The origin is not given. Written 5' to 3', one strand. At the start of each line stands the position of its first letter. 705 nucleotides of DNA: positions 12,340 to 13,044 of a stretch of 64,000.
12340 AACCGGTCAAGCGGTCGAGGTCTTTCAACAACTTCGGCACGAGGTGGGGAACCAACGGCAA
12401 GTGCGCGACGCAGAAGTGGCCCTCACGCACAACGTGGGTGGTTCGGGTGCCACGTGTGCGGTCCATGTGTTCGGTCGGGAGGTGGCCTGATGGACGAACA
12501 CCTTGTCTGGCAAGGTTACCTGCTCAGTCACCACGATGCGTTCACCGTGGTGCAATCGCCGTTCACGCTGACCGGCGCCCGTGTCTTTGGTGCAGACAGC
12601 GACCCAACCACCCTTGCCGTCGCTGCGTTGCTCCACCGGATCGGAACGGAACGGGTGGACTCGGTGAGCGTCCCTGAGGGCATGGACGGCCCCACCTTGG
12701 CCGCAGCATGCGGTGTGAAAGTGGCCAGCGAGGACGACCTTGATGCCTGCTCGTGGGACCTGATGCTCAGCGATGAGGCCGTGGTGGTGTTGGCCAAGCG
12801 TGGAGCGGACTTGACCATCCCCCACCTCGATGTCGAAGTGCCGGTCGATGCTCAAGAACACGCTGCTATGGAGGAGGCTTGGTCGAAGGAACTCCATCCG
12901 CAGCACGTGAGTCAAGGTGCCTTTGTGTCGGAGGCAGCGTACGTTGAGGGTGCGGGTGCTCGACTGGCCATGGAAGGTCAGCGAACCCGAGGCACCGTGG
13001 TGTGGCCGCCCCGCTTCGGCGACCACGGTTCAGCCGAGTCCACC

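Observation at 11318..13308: Thiolase translationally coupled to an atypical DUF35-like partner, with no HMG-CoA synthase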

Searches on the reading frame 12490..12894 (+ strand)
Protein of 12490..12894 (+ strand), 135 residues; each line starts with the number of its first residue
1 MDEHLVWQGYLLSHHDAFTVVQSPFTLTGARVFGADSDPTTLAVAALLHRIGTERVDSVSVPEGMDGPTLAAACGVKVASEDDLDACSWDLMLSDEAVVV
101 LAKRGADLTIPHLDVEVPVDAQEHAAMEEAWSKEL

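Call 29: search_solved_structures(query=A2, max_evalue=10, show_alignments=3)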
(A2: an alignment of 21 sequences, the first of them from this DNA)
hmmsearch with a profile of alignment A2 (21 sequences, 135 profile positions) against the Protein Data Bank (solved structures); distinct sequences matched with E-value up to 10: 0.

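Call 37: predict_structure(alignment_id=A2)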
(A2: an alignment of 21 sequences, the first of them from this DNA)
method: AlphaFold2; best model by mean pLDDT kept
length: 135 residues; sequences in the alignment: 21
mean_pLDDT: 91.3   pTM: 0.84
mean pLDDT of the five models: 91.3, 91.2, 91.1, 90.6, 90.5
residues with pLDDT >= 90: 95; 70-90: 37; 50-70: 3; < 50: 0
segments of 3 or more residues with pLDDT < 50: none
pLDDT, mean of each block of 10 residues (from residue 1): 87 95 94 91 96 95 95 96 91 94 92 89 84 68
secondary structure, 60 per line:
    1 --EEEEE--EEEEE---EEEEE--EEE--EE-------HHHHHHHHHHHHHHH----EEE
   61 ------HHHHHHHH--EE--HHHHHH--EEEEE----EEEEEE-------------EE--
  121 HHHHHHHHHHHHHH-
elements in order: E3-7 E10-14 E18-22 E25-27 H39-53 E58-60 H67-74 H81-86 E89-93 E98-103 H121-134

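Call 39: fold_search(model_id=the predicted structure, library=pdb)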
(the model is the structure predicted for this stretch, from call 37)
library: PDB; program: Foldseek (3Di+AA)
matches with E <= 10: 265; with E <= 0.001: 0
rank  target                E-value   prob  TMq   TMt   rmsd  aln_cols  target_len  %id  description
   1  5ag3_B                8.3e-02  0.25  0.30  0.16   7.6       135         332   12  Chorismatase mechanisms reveal fundamentally different types of reaction in a single conserved protein fold (released 2015-08-19)
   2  5ag3_A                3.4e-01  0.15  0.30  0.16   7.5       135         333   12  Chorismatase mechanisms reveal fundamentally different types of reaction in a single conserved protein fold (released 2015-08-19)
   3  5a3k_C                4.9e-01  0.12  0.30  0.16   8.2       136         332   14  Chorismatase mechanisms reveal fundamentally different types of reaction in a single conserved protein fold (released 2015-08-19)
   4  4bps                  4.9e-01  0.08  0.24  0.13   9.4       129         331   12  Crystal structure of Chorismatase at 1.08 Angstrom resolution. (released 2013-09-18)
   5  5ag3_C                5.6e-01  0.11  0.29  0.16   7.6       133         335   13  Chorismatase mechanisms reveal fundamentally different types of reaction in a single conserved protein fold (released 2015-08-19)
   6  3ll7                  6.8e-01  0.11  0.26  0.11   7.1        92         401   12  Crystal structure of putative methyltransferase PG_1098 from Porphyromonas gingivalis W83 (released 2010-02-16)
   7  8i8g_A                7.7e-01  0.15  0.27  0.15   7.2       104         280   12  Crystal structure of Cph001-D189N in complex with CMN IIA and ATP (released 2024-01-10)
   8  8i80_B                7.7e-01  0.13  0.25  0.14   8.6       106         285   12  Crystal structure of Cph001-D189N (released 2024-01-10)
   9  5a3k_A                8.8e-01  0.09  0.29  0.16   8.0       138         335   13  Chorismatase mechanisms reveal fundamentally different types of reaction in a single conserved protein fold (released 2015-08-19)
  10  5f4h_A                9.4e-01  0.05  0.23  0.09  15.2       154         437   10  Archael RuvB-like Holiday junction helicase (released 2016-12-21)
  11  2mc5                  1.1e+00  0.16  0.16  0.27   1.8        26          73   23  A bacteriophage transcription regulator inhibits bacterial transcription initiation by -factor displacement (released 2014-03-26)
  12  5k24_B                1.1e+00  0.14  0.25  0.23  10.3        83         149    8  Crystal structure of the complex between phosphatase PRL-2 in the oxidized state with the Bateman domain of murine mag (released 2016-10-12)
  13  5b42                  1.1e+00  0.08  0.17  0.21  13.2       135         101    8  Crystal structure of the C-terminal endonuclease domain of Aquifex aeolicus MutL. (released 2016-07-13)
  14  8ylu_A                1.3e+00  0.06  0.23  0.09  12.2       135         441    7  structure of phage T6 topoisomerase II central domain bound with DNA (released 2024-09-25)
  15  5a3k_B                1.4e+00  0.08  0.32  0.16   7.8       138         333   14  Chorismatase mechanisms reveal fundamentally different types of reaction in a single conserved protein fold (released 2015-08-19)
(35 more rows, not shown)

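Call 50: search_protein_representatives(alignment_id=A2)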
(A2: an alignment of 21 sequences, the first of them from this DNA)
Query: 21 sequences, 135 profile positions. Proteins with E-value up to 0.001 (for the whole library): 42; up to 1e-10: 29; up to 1e-30: 6. The best 42 are listed.
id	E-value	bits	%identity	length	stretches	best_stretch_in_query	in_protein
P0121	2.9e-54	199.0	-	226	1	2-135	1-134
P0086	1.6e-53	196.5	-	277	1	3-135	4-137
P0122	2.2e-50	186.4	-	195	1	2-129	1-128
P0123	4.6e-50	185.3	-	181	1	1-135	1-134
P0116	1.2e-38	148.4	-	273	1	4-134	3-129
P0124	1.2e-31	125.8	-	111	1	2-87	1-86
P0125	7.0e-30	120.0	-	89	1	2-89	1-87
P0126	1.4e-26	109.3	-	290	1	3-135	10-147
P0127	1.3e-25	106.2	-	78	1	3-74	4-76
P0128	1.0e-24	103.3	-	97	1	2-79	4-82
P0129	7.2e-24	100.5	-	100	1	3-69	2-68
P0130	8.1e-22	93.9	-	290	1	5-134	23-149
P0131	4.2e-19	85.1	-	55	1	2-52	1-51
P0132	7.4e-18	81.1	-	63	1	2-62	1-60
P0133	4.6e-17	78.5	-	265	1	8-135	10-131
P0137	1.0e-15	74.1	-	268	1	5-135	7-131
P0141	5.8e-13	65.2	-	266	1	6-135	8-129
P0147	3.3e-11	59.6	-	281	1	5-134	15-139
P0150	1.3e-09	54.4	-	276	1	3-135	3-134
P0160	2.4e-04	37.3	-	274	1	10-135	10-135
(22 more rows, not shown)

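Call 67: list_cluster_members(proteins=[P0160, P0133, P0150, P0147, P0130, P0126, P0137, P0141])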
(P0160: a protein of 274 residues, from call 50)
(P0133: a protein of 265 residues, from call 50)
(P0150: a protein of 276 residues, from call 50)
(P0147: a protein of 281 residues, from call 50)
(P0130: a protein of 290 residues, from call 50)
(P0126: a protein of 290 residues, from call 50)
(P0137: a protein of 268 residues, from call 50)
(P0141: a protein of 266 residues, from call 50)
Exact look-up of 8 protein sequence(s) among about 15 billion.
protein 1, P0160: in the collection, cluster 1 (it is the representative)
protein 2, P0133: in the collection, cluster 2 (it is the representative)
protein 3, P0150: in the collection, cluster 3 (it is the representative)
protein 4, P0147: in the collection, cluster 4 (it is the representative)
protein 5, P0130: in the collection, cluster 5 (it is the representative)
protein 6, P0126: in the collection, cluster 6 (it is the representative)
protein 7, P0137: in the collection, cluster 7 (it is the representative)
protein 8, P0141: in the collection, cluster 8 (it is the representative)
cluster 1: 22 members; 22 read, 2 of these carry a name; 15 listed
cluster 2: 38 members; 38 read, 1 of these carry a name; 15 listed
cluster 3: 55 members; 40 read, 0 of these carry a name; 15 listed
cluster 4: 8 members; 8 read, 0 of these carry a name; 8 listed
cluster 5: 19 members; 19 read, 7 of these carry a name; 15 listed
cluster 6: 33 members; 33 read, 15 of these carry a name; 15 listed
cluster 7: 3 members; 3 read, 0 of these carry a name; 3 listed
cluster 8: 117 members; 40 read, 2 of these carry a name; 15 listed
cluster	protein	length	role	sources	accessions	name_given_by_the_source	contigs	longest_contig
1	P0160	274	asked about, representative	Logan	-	-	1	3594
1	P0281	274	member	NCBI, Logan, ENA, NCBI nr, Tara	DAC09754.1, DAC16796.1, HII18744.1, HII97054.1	MAG TPA: hypothetical protein HA276_05120 [Candidatus Poseidoniaceae archaeon] | MAG: hypothetical protein CBD01_001505 [Euryarchaeota archaeon TMED141] | strand:- start:1306 stop:2130 length:825 start_codon:yes stop_codon:yes gene_type:complete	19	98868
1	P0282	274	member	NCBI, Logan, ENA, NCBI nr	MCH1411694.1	MAG: hypothetical protein L7U48_06395 [Candidatus Poseidoniaceae archaeon] | hypothetical protein [Candidatus Poseidoniaceae archaeon]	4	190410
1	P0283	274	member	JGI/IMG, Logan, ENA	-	-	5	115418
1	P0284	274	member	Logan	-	-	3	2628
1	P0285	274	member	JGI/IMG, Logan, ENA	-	-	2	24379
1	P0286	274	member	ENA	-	-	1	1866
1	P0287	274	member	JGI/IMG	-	-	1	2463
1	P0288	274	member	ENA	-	-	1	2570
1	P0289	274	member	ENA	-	-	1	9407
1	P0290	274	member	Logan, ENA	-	-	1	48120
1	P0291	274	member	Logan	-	-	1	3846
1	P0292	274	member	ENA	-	-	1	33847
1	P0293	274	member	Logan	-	-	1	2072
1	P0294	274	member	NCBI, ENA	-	-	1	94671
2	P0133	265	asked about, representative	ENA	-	-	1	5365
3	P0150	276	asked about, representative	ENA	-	-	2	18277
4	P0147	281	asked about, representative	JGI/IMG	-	-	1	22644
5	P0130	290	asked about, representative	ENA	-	-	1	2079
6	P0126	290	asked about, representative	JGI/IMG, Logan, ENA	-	uncharacterized OB-fold protein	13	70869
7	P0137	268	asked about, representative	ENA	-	-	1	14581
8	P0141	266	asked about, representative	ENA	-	-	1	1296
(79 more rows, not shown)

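Call 75: search_protein_families(library=pfam, alignment_id=A2, max_evalue=10)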
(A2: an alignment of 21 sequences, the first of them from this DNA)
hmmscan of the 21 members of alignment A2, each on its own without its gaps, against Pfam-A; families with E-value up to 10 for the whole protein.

A. member 1, seq(135 aa): 0 families

B. families by the number of members that match (of 21 scanned): 8 families
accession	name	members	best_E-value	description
PF00734.23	CBM_1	2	0.015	Fungal cellulose binding domain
PF24868.1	YABBY_N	1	0.024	YABBY, N-terminal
PF02635.20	DsrE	1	0.026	DsrE/DsrF-like family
PF21143.3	Aquarius_N_2nd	1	0.034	Intron-binding protein aquarius, beta-barrel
PF20273.3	E2-E1mid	1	0.091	Domain observed between E2 and E1 domains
PF18354.7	SH3_18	1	0.13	CarS bacterial SH3 domain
PF22366.1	NDH2_C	1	0.24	NDH2 C-terminal domain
PF08014.17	MATCAP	1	0.25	Microtubule-associated tyrosine carboxypeptidase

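Call 80: fold_search(model_id=the predicted structure, library=viral)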
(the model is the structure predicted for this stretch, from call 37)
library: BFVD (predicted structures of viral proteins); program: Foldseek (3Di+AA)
matches with E <= 10: 497; with E <= 0.001: 0
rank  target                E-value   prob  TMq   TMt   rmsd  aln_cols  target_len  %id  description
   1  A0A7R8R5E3            3.8e-01  0.21  0.28  0.17   6.1       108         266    8  Uncharacterized protein [Klebsiella phage vB_KvM-Eowyn]
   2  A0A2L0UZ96            3.8e-01  0.03  0.17  0.06  18.7       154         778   12  Zeta toxin domain-containing protein [Agrobacterium phage Atu_ph07]
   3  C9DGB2                4.6e-01  0.14  0.18  0.18  10.5        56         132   14  Uncharacterized protein [Delftia phage PhiW-14]
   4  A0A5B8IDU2            7.7e-01  0.12  0.27  0.23  15.1       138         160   14  Protein kinase domain protein [Mimiviridae sp. ChoanoV1]
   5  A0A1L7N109            7.7e-01  0.08  0.28  0.20  15.4       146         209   11  Protein kinase domain-containing protein [Ralstonia phage RP12]
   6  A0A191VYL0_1          7.7e-01  0.01  0.11  0.03  17.6       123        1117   13  VRNAP protein [Roseobacter phage RD-1410W1-01]
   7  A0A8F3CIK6            9.4e-01  0.06  0.24  0.06  11.3       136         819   10  mitogen-activated protein kinase kinase [Ranid herpesvirus 4]
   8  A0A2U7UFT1            9.4e-01  0.05  0.17  0.05  12.7       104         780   12  F-box domain containing protein [Pandoravirus macleodensis]
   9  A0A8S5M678            1.1e+00  0.30  0.16  0.14   1.0        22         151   18  Uncharacterized protein [Myoviridae sp. ctlRg1]
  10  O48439                1.1e+00  0.11  0.17  0.28   4.5        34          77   12  Bacteriophage SPP1 complete nucleotide sequence [Bacillus phage SPP1]
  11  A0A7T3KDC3            1.2e+00  0.05  0.13  0.17  10.0        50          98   12  Uncharacterized protein [Campylobacter phage F336]
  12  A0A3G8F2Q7            1.3e+00  0.14  0.14  0.34   2.2        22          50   18  (no name in the UniProt tables at hand)
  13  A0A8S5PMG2            1.3e+00  0.06  0.26  0.16  18.1       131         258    9  DNA polymerase [Siphoviridae sp. ctnsL8]
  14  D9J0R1                1.3e+00  0.02  0.16  0.06  13.7       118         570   14  Gp114 [Brochothrix phage A9]
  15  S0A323                1.4e+00  0.20  0.15  0.38   1.6        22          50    9  Uncharacterized protein [Cellulophaga phage phi18:3]
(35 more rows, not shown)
